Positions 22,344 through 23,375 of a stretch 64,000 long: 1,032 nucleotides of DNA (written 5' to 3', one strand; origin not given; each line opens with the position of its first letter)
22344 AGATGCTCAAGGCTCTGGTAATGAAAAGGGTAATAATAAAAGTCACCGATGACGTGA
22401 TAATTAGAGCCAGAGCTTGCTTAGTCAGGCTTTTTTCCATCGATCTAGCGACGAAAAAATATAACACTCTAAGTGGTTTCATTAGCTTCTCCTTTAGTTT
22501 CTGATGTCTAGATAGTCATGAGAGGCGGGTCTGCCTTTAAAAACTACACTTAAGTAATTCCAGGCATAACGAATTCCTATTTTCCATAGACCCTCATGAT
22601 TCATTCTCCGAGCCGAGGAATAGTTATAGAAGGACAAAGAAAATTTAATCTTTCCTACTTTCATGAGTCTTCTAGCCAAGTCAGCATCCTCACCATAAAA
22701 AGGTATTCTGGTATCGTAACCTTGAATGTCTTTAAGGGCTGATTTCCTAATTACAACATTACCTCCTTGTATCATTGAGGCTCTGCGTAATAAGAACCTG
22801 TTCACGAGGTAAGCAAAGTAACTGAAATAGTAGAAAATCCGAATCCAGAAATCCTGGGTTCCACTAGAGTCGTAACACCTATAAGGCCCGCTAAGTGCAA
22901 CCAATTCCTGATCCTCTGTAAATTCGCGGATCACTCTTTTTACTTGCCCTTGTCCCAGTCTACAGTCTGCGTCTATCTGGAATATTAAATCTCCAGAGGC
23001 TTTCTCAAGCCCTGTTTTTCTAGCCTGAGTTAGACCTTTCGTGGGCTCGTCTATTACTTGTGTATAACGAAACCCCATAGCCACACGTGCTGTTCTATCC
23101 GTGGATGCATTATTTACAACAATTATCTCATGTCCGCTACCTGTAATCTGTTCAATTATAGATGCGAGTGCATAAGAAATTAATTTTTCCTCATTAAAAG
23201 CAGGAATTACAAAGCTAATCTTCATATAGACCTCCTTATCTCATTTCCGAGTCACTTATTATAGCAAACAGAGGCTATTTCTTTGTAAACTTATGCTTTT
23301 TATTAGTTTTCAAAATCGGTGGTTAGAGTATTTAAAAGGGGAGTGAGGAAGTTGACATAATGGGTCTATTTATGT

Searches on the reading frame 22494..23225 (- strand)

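Call 18: search_protein_families(library=pfam, proteins=[window:22494-23225:-], max_evalue=0.0001)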
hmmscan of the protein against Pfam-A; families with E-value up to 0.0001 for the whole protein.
window:22494-23225:- (243 aa): 6 families
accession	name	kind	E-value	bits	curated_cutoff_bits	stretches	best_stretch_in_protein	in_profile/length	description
PF00535.33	Glycos_transf_2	-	1.8e-26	93.5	23.3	1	4-167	1-167/168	Glycosyl transferase family 2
PF13632.12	Glyco_trans_2_3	-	3.2e-10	40.6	27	1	81-209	2-122/198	Glycosyl transferase family group 2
PF13641.12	Glyco_tranf_2_3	-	3.3e-10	40.8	27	1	3-191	3-198/230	Glycosyltransferase like family 2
PF10111.15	Glyco_tranf_2_2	-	5.4e-09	36.4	27.3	1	4-190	1-202/276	Glycosyltransferase like family 2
PF13506.12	Glyco_transf_21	-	1.2e-07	31.8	21.7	1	71-192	24-142/174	Glycosyl transferase family 21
PF02709.20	Glyco_transf_7C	-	8.4e-05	22.6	23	0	149-191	16-59/78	N-terminal domain of galactosyltransferase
